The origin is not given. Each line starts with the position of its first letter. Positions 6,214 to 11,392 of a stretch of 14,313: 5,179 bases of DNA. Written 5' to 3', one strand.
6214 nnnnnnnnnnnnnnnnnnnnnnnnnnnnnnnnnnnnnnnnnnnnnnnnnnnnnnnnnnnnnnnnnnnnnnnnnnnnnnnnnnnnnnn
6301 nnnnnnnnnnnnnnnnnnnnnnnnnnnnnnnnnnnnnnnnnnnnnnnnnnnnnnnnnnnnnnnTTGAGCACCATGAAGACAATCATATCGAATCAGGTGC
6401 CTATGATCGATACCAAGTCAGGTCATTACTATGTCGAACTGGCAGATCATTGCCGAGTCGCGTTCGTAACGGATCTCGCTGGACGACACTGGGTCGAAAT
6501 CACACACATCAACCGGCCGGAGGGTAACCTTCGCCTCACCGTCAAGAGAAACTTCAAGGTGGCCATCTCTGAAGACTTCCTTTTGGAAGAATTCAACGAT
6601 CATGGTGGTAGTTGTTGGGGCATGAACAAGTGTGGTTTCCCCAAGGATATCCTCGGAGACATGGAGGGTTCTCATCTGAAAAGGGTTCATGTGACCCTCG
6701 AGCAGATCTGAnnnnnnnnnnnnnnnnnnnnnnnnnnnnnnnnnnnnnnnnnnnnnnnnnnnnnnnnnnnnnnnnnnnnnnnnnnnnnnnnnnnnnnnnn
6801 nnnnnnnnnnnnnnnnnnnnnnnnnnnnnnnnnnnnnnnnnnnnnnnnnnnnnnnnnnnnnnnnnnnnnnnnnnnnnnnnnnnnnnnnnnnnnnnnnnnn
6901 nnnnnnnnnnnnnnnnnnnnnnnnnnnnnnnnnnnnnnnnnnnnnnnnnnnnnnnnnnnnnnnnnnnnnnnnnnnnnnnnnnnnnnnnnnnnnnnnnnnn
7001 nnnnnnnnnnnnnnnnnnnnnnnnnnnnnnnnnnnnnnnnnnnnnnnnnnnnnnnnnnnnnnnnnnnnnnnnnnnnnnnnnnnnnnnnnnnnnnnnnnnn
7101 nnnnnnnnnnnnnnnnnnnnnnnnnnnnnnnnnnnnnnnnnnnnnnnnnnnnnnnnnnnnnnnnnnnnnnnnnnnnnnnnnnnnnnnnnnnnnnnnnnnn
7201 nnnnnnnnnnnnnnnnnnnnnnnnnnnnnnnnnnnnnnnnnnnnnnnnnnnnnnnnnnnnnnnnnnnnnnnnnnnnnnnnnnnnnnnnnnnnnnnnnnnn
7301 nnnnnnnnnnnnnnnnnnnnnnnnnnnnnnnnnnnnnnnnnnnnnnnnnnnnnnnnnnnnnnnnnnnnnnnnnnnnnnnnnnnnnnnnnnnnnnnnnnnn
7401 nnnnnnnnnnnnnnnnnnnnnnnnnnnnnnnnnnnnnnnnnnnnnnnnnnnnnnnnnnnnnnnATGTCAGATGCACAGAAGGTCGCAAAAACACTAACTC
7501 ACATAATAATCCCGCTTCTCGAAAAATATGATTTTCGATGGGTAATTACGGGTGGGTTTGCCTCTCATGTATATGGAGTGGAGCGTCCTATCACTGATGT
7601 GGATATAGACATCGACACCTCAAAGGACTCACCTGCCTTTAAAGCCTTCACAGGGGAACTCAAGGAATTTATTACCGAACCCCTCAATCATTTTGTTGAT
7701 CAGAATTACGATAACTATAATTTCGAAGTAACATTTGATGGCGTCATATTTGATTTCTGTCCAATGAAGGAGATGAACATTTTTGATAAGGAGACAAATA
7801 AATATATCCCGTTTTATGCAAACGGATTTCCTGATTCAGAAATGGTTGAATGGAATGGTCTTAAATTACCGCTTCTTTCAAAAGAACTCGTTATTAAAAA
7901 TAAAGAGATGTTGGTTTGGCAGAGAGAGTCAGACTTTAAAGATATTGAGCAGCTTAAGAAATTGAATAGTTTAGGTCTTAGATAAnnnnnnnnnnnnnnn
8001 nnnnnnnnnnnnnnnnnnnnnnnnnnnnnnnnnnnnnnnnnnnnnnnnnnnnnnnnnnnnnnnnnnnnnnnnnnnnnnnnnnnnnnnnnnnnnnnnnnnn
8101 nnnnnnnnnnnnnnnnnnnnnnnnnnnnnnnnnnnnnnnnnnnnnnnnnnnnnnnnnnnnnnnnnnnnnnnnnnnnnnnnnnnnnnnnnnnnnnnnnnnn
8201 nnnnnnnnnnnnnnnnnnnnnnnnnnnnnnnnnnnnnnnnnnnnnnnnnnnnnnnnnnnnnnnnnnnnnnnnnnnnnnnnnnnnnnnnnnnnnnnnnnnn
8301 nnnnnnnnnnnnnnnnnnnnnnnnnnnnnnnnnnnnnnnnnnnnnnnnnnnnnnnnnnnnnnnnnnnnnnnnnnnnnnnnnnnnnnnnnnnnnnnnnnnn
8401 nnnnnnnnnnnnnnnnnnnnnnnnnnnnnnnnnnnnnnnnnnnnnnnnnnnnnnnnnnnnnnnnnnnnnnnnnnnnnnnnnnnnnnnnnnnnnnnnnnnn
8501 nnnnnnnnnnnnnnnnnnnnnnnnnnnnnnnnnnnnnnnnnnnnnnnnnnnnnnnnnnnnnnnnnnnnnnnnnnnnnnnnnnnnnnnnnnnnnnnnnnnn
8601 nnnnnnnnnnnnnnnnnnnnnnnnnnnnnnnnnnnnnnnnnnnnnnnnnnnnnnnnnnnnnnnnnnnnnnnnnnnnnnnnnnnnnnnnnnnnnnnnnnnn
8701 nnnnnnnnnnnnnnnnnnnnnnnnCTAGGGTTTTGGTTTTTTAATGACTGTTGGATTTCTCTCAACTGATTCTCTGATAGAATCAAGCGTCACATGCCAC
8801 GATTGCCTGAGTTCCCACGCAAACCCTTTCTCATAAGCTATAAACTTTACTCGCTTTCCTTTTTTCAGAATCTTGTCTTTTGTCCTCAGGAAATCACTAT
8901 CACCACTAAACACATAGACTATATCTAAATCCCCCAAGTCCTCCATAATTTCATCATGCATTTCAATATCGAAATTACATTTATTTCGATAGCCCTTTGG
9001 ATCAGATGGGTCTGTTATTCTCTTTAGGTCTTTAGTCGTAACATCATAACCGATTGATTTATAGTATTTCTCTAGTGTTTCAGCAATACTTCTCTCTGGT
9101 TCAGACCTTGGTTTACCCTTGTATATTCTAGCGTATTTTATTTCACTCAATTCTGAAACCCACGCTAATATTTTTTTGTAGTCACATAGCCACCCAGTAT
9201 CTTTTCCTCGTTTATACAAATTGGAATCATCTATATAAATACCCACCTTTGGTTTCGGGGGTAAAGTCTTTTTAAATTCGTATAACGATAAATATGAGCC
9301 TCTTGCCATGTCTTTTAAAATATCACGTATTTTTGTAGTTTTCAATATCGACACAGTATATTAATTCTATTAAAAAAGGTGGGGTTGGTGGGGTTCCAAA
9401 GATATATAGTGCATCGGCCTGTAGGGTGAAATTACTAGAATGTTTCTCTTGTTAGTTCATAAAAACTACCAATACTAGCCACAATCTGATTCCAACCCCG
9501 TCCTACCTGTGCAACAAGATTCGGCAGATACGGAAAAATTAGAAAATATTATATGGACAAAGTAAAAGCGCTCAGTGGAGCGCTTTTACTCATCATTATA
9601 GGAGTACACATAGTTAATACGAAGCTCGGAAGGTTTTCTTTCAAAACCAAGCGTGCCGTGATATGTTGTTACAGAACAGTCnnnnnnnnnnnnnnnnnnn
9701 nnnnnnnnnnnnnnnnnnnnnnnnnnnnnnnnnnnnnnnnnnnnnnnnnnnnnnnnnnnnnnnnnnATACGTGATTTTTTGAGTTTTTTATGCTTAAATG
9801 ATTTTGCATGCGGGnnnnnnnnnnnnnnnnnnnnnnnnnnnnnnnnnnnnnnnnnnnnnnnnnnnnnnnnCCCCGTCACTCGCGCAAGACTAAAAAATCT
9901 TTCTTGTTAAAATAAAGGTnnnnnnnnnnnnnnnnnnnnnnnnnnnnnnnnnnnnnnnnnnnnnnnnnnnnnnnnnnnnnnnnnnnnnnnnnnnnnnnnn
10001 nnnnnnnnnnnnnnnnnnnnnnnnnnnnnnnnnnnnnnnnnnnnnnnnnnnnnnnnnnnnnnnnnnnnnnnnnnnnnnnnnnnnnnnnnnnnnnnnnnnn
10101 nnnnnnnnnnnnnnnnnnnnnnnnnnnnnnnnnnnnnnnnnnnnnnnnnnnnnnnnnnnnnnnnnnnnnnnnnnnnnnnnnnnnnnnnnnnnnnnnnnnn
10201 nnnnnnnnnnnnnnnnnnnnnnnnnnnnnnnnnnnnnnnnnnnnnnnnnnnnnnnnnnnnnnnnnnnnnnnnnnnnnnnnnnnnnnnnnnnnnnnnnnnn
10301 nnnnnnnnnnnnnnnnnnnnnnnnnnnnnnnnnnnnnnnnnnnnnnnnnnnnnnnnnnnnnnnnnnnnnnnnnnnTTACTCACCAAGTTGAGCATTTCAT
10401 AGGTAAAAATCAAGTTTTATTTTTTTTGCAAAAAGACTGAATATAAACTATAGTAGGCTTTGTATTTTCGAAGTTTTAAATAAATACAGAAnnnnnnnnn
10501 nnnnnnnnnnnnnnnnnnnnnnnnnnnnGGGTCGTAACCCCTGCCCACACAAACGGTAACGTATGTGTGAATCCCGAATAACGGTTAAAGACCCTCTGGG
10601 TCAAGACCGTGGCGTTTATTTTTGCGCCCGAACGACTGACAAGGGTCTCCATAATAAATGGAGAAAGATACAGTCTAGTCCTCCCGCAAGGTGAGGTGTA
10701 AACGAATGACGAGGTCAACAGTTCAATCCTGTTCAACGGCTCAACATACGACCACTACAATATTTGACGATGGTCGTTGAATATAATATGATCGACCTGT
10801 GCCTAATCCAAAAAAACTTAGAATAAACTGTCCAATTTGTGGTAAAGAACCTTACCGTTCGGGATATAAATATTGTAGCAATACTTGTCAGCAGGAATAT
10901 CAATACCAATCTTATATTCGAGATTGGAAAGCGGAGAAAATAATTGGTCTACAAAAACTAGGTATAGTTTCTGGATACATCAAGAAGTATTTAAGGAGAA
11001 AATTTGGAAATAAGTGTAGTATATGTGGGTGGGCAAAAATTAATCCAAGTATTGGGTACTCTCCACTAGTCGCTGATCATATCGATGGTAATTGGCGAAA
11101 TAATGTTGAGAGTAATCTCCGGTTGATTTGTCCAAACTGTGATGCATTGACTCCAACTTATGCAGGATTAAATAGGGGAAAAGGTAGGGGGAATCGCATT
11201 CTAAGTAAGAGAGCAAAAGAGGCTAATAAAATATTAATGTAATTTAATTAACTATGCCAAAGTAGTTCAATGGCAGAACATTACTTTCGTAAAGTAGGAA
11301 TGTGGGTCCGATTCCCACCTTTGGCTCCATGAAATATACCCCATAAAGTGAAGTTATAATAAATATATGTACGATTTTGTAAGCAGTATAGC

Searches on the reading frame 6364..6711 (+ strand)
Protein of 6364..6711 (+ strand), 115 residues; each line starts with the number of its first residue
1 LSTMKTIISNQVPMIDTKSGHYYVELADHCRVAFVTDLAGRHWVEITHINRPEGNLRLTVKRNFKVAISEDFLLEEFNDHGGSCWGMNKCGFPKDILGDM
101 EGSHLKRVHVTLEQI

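Call 7: search_protein_families(library=pfam, proteins=[window:6364-6711:+], max_evalue=0.01)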
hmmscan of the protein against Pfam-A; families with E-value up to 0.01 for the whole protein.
window:6364-6711:+ (115 aa): 0 families

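Call 8: search_protein_families(library=phrogs, proteins=[window:6364-6711:+], max_evalue=0.01)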
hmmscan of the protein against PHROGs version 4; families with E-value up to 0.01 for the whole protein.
window:6364-6711:+ (115 aa): 0 families

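Call 14: find_related_loci(query=window:6364-6711:+, collection=viral_contigs, flank=6000)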
Query window:6364-6711:+ (115 aa) in viral_contigs; peptide patterns used: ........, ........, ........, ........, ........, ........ (x = any residue, [..] = any of these).
13 stretches matched a pattern, but none encodes a relative of the query by tblastn (E <= 1e-3).

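Call 19: find_homologous_proteins(query=window:6364-6711:+, max_evalue=0.001)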
Query window:6364-6711:+ (115 aa): 1 proteins with E <= 0.001 among 2 candidates.
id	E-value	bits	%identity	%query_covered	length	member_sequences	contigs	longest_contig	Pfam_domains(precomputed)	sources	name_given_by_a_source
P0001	2.0e-65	236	100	89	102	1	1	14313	-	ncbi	-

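Call 31: find_encoding_contigs(protein=P0001, flank=10000, max_places=6)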
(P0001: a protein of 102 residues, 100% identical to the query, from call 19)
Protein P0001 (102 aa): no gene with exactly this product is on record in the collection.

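Call 56: search_protein_representatives(protein=window:6403-6711:+)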
Query: 102 residues. Proteins with E-value up to 0.001 (for the whole library): 6; up to 1e-10: 1; up to 1e-30: 1. The best 6 are listed.
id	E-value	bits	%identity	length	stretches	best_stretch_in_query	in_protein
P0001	3.5e-66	236.2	100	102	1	1-102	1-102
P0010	1.9e-10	57.0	39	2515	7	4-50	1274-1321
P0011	1.2e-09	54.4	43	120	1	27-101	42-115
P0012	2.4e-09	53.4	32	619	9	59-93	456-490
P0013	4.0e-04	36.6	32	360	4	6-37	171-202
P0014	8.2e-04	35.6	31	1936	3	19-74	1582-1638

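Call 69: search_protein_families(library=padloc, proteins=[window:6364-6711:+], max_evalue=0.01)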
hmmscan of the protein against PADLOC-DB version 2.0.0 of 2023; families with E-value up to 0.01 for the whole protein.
window:6364-6711:+ (115 aa): 0 families

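Call 70: search_protein_families(library=ncbifam, proteins=[window:6364-6711:+], max_evalue=0.001)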
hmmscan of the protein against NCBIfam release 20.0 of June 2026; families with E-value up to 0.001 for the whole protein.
window:6364-6711:+ (115 aa): 0 families

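Call 87: search_protein_families(library=pfam, proteins=[window:6403-6711:+], max_evalue=1)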
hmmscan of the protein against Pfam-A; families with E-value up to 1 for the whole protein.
window:6403-6711:+ (102 aa): 0 families

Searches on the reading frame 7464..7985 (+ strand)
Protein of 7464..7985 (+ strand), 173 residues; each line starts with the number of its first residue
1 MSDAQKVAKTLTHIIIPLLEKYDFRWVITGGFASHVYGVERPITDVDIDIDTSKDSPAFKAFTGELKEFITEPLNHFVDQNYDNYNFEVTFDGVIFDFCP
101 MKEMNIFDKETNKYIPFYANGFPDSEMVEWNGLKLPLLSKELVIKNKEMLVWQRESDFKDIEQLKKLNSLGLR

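Call 7: search_protein_families(library=pfam, proteins=[window:7464-7985:+], max_evalue=0.01)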
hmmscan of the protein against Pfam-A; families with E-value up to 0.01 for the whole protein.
window:7464-7985:+ (173 aa): 0 families

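Call 8: search_protein_families(library=phrogs, proteins=[window:7464-7985:+], max_evalue=0.01)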
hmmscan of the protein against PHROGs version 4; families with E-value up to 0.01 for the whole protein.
window:7464-7985:+ (173 aa): 0 families

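Call 69: search_protein_families(library=padloc, proteins=[window:7464-7985:+], max_evalue=0.01)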
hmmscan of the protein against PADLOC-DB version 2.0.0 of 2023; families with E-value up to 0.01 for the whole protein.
window:7464-7985:+ (173 aa): 1 family
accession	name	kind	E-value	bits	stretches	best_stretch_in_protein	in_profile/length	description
PDLC04906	PDC-S09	-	0.0021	16.4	1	1-79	1-76/98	-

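Call 70: search_protein_families(library=ncbifam, proteins=[window:7464-7985:+], max_evalue=0.001)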
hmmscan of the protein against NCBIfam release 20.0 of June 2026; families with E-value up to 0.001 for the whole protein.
window:7464-7985:+ (173 aa): 0 families

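Call 85: search_solved_structures(query=window:7464-7985:+, max_evalue=1)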
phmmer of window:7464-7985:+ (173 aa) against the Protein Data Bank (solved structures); distinct sequences matched with E-value up to 1: 8.
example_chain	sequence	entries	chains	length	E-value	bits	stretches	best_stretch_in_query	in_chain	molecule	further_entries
4hx0_A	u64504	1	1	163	0.011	18.9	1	19-142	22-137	Putative nucleotidyltransferase TM1012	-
2fcl_A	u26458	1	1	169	0.013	18.7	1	19-142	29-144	hypothetical protein TM1012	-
2ewr_A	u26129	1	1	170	0.013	18.7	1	19-142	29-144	hypothetical protein TM1012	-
7uqz_5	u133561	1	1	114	0.24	14.6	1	119-157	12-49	rRNA-processing protein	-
3jct_5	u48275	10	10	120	0.27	14.5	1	119-157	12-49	rRNA-processing protein CGR1 | rRNA-processing protein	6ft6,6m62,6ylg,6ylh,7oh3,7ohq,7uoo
6t58_A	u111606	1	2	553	0.81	12.9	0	26-88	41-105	Cellular tumor antigen p53,Protein S100-A4,Protein S100-A4,Annexin A2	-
5uvd_A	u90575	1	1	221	0.89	12.8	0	9-165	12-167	Nucleotidyltransferase-like protein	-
9gr8_A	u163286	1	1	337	0.96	12.6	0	69-155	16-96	Inositol hexakisphosphate and diphosphoinositol-pentakisphosphate kinase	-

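Call 87: search_protein_families(library=pfam, proteins=[window:7464-7985:+], max_evalue=1)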
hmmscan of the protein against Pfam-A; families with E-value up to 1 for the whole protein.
window:7464-7985:+ (173 aa): 1 family
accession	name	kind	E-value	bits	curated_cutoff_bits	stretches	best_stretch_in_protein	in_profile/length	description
PF10706.15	Aminoglyc_resit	-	0.013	16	21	1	15-56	5-46/149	Aminoglycoside-2''-adenylyltransferase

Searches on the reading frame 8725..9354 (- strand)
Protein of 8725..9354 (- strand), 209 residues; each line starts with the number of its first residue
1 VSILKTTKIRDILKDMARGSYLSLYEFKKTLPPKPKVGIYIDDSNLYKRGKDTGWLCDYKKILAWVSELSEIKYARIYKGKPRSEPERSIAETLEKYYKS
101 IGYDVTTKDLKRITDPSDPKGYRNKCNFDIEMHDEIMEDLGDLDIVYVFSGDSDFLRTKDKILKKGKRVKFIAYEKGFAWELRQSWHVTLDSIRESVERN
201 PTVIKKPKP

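Call 7: search_protein_families(library=pfam, proteins=[window:8725-9354:-], max_evalue=0.01)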
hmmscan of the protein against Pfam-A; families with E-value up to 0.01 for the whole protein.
window:8725-9354:- (209 aa): 1 family
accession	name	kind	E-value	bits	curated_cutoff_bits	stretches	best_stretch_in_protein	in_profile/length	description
PF01936.24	NYN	-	4e-18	66.7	24.2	1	36-185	1-137/145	NYN domain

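Call 8: search_protein_families(library=phrogs, proteins=[window:8725-9354:-], max_evalue=0.01)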
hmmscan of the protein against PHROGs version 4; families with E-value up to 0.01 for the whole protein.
window:8725-9354:- (209 aa): 0 families

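Call 69: search_protein_families(library=padloc, proteins=[window:8725-9354:-], max_evalue=0.01)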
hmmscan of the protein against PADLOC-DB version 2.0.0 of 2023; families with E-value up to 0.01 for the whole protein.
window:8725-9354:- (209 aa): 1 family
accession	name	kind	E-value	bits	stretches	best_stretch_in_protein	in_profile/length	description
PDLC01154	NYN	-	0.00063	17.2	1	39-196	150-301/310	"LabA-like protein, NYN family nuclease"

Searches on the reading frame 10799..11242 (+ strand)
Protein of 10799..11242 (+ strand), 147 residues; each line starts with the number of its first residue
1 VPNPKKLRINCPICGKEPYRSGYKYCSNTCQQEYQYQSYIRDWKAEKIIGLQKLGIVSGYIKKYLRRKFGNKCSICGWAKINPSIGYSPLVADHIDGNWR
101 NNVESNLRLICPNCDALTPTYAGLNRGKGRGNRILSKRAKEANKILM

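Call 87: search_protein_families(library=pfam, proteins=[window:10799-11242:+], max_evalue=1)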
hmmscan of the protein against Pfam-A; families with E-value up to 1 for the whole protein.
window:10799-11242:+ (147 aa): 11 families
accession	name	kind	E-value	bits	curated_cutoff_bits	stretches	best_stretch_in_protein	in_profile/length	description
PF13248.11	Zn_ribbon_3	-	0.00058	19.7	27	1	9-28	3-21/26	zinc-ribbon domain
PF13392.12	HNH_3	-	0.0017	18.4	24.8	1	88-110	17-39/46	HNH endonuclease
PF21276.3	ZNF512_C2HC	-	0.01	15.9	27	1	98-125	3-31/38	Zinc finger protein 512, C2HC zinc finger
PF07191.17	Zn_ribbon_6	-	0.022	15.2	25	1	9-41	1-33/67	Double zinc ribbon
PF09889.16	DUF2116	-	0.039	14.4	26.8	1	11-36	6-30/59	Probable treble clef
PF01844.29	HNH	-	0.093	13.3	21.4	1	73-114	1-40/47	HNH endonuclease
PF15801.11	zf-C6H2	-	0.11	13.1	30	1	8-33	12-36/47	zf-MYND-like zinc finger, mRNA-binding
PF13824.12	zf-Mss51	-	0.43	11.2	27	0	4-30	10-36/55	Zinc-finger of mitochondrial splicing suppressor 51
PF23499.1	YnfU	-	0.44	10.9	27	0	107-116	37-46/49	YnfU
PF12773.13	DZR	-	0.53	10.9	27.3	0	11-77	1-31/45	Double zinc ribbon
PF21349.2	RUBY_RBDX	-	0.55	10.2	26.5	0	10-16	18-24/30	Rubrerythrin, rubredoxin-like domain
